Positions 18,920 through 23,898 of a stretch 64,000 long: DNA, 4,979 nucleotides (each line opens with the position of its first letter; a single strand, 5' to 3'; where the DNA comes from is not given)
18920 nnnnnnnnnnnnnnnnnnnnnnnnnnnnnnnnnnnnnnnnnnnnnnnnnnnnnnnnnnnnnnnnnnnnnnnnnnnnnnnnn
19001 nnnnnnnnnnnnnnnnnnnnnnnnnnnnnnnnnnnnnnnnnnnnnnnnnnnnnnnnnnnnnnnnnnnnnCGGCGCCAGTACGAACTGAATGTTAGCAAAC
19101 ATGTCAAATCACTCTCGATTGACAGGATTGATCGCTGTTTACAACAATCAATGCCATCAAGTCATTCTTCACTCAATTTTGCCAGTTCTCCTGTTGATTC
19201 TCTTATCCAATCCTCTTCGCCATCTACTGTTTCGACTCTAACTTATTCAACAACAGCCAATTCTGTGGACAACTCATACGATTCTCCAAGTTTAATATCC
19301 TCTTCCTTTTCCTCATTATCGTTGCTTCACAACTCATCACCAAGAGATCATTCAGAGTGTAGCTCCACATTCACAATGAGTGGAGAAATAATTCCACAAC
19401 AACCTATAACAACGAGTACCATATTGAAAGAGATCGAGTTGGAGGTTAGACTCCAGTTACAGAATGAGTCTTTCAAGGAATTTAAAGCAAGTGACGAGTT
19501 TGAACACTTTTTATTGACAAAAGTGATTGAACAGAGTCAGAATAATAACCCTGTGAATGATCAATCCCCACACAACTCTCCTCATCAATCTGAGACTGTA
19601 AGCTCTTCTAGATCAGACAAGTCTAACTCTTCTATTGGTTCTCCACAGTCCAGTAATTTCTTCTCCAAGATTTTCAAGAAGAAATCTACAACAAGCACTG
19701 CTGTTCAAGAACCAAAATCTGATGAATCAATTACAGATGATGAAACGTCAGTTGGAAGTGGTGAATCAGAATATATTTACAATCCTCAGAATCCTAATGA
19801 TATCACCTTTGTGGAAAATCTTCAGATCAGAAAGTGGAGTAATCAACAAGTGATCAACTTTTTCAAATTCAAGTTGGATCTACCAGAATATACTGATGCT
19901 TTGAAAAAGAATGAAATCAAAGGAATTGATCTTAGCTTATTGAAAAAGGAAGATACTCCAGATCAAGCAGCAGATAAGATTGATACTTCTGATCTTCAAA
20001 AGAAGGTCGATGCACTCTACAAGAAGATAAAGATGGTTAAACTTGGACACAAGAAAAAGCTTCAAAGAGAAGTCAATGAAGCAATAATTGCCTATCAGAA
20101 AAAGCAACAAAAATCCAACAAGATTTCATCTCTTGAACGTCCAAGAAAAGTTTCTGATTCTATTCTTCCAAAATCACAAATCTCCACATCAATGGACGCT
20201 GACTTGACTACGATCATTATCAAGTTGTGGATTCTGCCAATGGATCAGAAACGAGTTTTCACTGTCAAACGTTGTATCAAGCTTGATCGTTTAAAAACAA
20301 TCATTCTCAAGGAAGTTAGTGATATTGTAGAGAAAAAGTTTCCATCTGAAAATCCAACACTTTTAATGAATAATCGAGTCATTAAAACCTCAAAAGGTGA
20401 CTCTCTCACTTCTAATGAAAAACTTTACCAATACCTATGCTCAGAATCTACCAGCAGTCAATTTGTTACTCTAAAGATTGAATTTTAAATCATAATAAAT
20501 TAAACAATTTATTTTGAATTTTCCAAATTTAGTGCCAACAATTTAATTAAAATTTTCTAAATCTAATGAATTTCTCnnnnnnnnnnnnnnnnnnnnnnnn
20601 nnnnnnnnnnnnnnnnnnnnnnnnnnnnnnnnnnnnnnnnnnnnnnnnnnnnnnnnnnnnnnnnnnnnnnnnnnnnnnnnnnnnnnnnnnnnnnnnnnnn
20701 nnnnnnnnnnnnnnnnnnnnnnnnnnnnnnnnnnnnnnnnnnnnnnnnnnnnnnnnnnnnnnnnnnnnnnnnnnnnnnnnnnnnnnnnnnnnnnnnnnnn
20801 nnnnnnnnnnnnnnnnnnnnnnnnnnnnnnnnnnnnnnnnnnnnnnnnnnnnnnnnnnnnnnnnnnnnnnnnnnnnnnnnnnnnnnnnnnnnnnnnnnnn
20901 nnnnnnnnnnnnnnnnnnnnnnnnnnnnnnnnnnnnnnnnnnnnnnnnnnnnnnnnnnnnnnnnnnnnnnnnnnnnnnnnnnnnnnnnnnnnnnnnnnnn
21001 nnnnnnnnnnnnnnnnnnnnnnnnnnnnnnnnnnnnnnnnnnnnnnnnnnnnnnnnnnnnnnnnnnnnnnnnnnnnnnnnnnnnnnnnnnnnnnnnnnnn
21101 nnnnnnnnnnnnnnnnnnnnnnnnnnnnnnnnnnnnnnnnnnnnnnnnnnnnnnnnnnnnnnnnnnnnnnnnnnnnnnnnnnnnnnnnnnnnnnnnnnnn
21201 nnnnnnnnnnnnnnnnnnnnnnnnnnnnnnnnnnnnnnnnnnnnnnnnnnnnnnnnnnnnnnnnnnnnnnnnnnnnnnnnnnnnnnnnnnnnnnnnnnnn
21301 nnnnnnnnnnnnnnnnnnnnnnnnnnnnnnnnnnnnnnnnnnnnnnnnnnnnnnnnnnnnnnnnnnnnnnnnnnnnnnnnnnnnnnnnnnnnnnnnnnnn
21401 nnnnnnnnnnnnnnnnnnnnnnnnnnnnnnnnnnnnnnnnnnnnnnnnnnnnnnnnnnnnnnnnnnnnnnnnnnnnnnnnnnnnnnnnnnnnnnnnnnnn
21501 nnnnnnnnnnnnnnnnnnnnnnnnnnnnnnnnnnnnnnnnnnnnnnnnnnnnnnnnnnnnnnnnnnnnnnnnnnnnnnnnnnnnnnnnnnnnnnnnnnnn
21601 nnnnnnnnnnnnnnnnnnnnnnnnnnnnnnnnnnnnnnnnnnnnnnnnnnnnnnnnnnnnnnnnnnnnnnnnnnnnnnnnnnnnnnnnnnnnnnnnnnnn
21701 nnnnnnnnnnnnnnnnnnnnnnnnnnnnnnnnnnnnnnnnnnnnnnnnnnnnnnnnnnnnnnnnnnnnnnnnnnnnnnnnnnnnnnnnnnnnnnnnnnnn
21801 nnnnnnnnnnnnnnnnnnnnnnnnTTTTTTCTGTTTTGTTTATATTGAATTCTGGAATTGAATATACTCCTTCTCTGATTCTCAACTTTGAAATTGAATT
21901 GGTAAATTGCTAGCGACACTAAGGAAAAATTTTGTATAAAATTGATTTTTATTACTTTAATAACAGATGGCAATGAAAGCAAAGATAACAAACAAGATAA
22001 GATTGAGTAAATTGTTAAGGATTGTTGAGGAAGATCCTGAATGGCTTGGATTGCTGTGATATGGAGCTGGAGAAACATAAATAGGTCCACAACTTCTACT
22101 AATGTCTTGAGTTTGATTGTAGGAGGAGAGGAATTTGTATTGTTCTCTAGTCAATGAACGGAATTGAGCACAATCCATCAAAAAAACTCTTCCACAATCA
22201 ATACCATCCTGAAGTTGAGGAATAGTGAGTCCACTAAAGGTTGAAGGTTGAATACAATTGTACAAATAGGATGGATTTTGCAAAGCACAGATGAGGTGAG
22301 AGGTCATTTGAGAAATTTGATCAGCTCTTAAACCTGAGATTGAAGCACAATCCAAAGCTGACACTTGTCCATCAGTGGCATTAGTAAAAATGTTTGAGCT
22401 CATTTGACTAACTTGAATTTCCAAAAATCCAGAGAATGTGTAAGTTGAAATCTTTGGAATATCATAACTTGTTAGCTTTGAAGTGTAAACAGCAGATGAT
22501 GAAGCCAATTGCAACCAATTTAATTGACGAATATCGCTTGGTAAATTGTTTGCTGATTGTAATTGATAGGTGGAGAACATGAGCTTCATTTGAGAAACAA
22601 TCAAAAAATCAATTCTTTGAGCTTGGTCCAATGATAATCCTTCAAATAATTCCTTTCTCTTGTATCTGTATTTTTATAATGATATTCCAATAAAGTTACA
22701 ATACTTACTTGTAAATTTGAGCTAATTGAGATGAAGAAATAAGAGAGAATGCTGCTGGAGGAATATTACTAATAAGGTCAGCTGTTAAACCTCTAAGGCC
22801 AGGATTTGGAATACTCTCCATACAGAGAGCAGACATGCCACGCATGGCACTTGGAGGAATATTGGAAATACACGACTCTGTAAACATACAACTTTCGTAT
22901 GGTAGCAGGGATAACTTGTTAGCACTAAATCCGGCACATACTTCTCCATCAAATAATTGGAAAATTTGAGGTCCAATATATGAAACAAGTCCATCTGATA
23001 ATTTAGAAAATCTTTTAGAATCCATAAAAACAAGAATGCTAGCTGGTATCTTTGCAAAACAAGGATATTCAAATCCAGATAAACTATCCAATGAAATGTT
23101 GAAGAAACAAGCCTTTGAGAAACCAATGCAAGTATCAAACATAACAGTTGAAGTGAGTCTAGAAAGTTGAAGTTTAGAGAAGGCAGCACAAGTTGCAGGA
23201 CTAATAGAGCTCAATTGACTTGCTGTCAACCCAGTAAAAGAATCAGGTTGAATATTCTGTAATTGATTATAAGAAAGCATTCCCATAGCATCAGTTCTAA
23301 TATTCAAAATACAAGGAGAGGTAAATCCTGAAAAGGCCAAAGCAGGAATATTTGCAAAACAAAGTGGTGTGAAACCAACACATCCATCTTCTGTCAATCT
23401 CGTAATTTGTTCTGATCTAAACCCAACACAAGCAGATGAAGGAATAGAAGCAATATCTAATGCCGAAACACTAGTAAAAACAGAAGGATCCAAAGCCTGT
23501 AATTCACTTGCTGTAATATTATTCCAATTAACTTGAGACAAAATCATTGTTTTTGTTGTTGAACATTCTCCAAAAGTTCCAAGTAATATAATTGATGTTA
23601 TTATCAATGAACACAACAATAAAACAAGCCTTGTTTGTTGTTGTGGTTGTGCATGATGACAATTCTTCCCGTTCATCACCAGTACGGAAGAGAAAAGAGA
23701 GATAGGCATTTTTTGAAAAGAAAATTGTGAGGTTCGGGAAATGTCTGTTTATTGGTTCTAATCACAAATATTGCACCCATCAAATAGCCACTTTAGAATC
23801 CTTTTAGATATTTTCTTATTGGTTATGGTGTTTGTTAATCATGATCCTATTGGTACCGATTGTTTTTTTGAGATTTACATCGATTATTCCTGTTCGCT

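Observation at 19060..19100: RGS-SAM signalling gene is split by a -1 frameshift inside the RGS domain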

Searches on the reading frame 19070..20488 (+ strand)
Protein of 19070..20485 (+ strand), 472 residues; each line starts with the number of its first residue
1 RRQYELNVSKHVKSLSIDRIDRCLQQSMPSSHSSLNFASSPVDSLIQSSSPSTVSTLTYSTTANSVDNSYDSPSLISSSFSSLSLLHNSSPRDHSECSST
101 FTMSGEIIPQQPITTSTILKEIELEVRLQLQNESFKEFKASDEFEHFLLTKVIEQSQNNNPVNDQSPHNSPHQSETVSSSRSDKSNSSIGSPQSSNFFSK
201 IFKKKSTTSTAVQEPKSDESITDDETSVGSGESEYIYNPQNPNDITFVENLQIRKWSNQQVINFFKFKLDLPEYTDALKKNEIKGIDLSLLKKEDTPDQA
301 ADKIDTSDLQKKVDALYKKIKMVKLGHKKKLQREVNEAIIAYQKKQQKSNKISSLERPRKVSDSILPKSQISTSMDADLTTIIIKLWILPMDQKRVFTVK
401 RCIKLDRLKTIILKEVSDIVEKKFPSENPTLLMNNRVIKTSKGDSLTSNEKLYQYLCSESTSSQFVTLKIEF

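Call 6: search_protein_families(library=pfam, proteins=[window:19070-20485:+], max_evalue=0.1)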
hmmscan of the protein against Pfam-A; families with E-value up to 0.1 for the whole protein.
seq(472 aa): 2 families
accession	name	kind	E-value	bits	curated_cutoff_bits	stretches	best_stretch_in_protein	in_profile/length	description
PF07647.24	SAM_2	-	3.9e-06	27.4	20.5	1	256-295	4-43/66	SAM domain (Sterile alpha motif)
PF00536.37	SAM_1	-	1.8e-05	25.4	23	1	255-295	2-41/64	SAM domain (Sterile alpha motif)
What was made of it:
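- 19802..19951 (+): SAM domain. Pfam SAM_2 27.4 bits and SAM_1 25.4 bits (call 6).
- On SAM domain (PF07647 / PF00536): SAM_2 scores 27.4 bits (cut-off 20.5) and SAM_1 scores 25.4 bits (cut-off 23), covering only model positions 4-43 of 66 (call 6).
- Checked: SAM_2 scores 27.4 bits on the downstream part (call 6).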

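Call 10: find_encoding_contigs(protein=window:19151-20488:+, flank=3000, max_places=10)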
Protein window:19151-20488:+ (445 aa): no gene with exactly this product is on record in the collection.

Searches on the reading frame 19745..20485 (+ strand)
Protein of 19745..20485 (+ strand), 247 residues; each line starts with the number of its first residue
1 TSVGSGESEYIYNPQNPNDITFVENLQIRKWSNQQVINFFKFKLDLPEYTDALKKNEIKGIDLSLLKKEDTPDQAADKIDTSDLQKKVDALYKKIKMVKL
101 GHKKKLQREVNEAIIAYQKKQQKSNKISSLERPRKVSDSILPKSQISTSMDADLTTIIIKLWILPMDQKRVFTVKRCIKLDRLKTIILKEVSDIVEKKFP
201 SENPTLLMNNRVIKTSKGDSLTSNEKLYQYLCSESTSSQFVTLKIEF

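Call 41: predict_structure(alignment_id=A2)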
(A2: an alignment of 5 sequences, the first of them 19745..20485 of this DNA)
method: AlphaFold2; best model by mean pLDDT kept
length: 247 residues; sequences in the alignment: 5
mean_pLDDT: 66.5   pTM: 0.41
mean pLDDT of the five models: 66.5, 65.5, 63.8, 63.5, 61.6
residues with pLDDT >= 90: 45; 70-90: 69; 50-70: 71; < 50: 62
segments of 3 or more residues with pLDDT < 50: 1-9, 63-79, 123-153
pLDDT, mean of each block of 10 residues (from residue 1): 35 63 66 78 73 69 41 39 57 57 62 57 42 34 33 69 92 90 93 89 86 91 90 72 91
secondary structure, 60 per line:
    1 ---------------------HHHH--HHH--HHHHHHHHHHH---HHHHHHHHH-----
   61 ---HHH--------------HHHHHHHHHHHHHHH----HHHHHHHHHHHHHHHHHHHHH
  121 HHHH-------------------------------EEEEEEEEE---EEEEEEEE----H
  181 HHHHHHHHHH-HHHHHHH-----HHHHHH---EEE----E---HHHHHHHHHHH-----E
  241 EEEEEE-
elements in order: H22-25 H33-43 H47-55 H81-95 H100-124 E156-164 E168-175 H180-190 H192-198 H204-209 E213-215 H224-234 E240-246
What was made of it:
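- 19802..19951 (+): Helices in the AF2 model (call 41).
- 20207..20488 (+): C-terminal beta-grasp (ubiquitin-like / Ras-binding-domain-like) domain plus the stop codon. AF2 pLDDT about 90 over model residues 155-247 (call 41).
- On SAM domain (PF07647 / PF00536): The region is helical in the AF2 model with pLDDT 63-78 (call 41).
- On Beta-grasp / ubiquitin-like fold (Ubl, RBD, PB1): pLDDT is about 90 for model residues 155-247, with elements E156-164, E168-175, H180-198, E213-215, H224-234 and E240-246 (call 41).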

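Call 43: search_protein_representatives(protein=window:19745-20485:+)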
Query: 247 residues. Proteins with E-value up to 0.001 (for the whole library): 5; up to 1e-10: 5; up to 1e-30: 4. The best 5 are listed.
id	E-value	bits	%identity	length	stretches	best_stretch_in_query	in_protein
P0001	1.4e-151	518.7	100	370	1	1-247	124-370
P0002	1.0e-49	185.7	50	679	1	15-246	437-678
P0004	3.4e-38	148.1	48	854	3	18-71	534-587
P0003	1.6e-33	132.8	50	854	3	129-236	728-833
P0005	2.9e-30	122.1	37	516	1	15-245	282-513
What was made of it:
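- Closest known: Animal R12-subfamily RGS proteins. Different: The family is confined to Heterolobosea (call 43).
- Only 5 clusters were found among 1.84 billion representative proteins (call 43).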

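Call 44: fold_search(model_id=the predicted structure, library=pdb)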
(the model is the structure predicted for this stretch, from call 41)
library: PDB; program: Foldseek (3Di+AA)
matches with E <= 10: 899; with E <= 0.001: 2
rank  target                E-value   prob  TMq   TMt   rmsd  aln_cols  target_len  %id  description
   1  8tyx_A                9.0e-04  1.00  0.25  0.66   3.5        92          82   15  Structure of a bacterial Ubl-deubiquitinase complex (form 1) (released 2024-06-12)
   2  6gvf                  9.0e-04  1.00  0.28  0.09   5.0       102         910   12  Crystal structure of PI3K alpha in complex with 3-(2-Amino-benzooxazol-5-yl)-1-isopropyl-1H-pyrazolo[3,4-d]pyrimidin-4-y (released 2019-10-02)
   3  9cml_B                1.3e-03  1.00  0.29  0.48  15.8       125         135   16  Crystal structure of p110alpha-RAS binding domain (RBD) in complex with molecular glue D223 (released 2025-07-23)
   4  9e8m_A                1.4e-03  1.00  0.25  0.39   5.5       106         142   16  Covalent inhibitor VVD-442 bound to the RAS binding domain (RBD) of PI3Ka (released 2025-01-01)
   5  6vo7                  1.7e-03  1.00  0.28  0.45   8.4       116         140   14  Crystal structure of PI3K-alpha Ras Binding Domain (RBD) (released 2021-02-03)
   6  9cmv_A                2.6e-03  1.00  0.26  0.08   5.0       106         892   16  Crystal structure of the KRAS-p110alpha complex in the presence of molecular glue D223 (released 2025-07-23)
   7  9cmk_B                2.8e-03  1.00  0.28  0.46  15.9       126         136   16  Crystal structure of p110alpha-RAS binding domain (RBD) in complex with molecular glue D927 (released 2025-07-23)
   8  8ow2                  3.3e-03  1.00  0.26  0.08   5.2       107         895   17  Crystal structure of the p110alpha catalytic subunit from homo sapiens in complex with activator 1938 (released 2023-05-24)
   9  8v8j_A                3.4e-03  1.00  0.26  0.08   5.1       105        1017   14  PI3Ka H1047R co-crystal structure with inhibitors in two cryptic pockets (compounds 4 and 5). (released 2024-03-20)
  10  9e8m_B                3.4e-03  1.00  0.24  0.39   5.7       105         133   11  Covalent inhibitor VVD-442 bound to the RAS binding domain (RBD) of PI3Ka (released 2025-01-01)
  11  9cmk_A                3.4e-03  1.00  0.26  0.42  16.7       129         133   17  Crystal structure of p110alpha-RAS binding domain (RBD) in complex with molecular glue D927 (released 2025-07-23)
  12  8tsb_A                3.8e-03  1.00  0.25  0.07   5.4       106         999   16  Human PI3K p85alpha/p110alpha bound to compound 2 (released 2023-11-22)
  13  8v8i_A                4.1e-03  1.00  0.27  0.08   4.9       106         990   15  PI3Ka H1047R co-crystal structure with inhibitor in cryptic pocket (compound 5). (released 2024-03-20)
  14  8tdu_A                4.3e-03  1.00  0.25  0.07   5.4       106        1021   16  STX-478, a Mutant-Selective, Allosteric Inhibitor bound to PI3Kalpha (released 2023-09-06)
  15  8tdu_C                4.3e-03  1.00  0.25  0.07   5.4       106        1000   16  STX-478, a Mutant-Selective, Allosteric Inhibitor bound to PI3Kalpha (released 2023-09-06)
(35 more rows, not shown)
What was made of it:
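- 20207..20488 (+): Foldseek hits to a bacterial Ubl, the PI3K-alpha RBD, PB1 domains and ubiquitin (call 44).
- On Beta-grasp / ubiquitin-like fold (Ubl, RBD, PB1): Foldseek against the PDB gives 8tyx_A (Ubl) at E = 9e-4 with target TM 0.66, then the PI3K-alpha RBD, PB1 domains and ubiquitin (call 44).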

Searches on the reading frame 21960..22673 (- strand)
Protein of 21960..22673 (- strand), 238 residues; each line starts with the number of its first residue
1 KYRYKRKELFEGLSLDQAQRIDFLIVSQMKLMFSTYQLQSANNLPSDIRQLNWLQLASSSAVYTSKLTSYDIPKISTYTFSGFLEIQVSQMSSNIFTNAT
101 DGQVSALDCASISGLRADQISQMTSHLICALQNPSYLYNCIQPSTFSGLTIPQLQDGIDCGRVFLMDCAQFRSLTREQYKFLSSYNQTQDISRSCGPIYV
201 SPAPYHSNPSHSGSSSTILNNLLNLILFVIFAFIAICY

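Call 48: search_protein_families(library=pfam, proteins=[window:21960-22673:-], max_evalue=0.01)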
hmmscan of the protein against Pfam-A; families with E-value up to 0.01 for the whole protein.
window:21960-22673:- (238 aa): 1 family
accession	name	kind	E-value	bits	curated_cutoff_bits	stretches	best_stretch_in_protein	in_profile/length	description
PF20080.4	ALTTAQ_rpt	-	0.0011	19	26.4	0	103-132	8-37/38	ALTTAQ repeat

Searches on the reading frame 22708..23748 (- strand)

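Call 48: search_protein_families(library=pfam, proteins=[window:22708-23748:-], max_evalue=0.01)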
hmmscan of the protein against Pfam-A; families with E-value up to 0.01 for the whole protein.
window:22708-23748:- (347 aa): 1 family
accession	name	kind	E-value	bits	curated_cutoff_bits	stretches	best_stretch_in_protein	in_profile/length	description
PF13855.12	LRR_8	-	3.2e-05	24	27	0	158-176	32-50/61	Leucine rich repeat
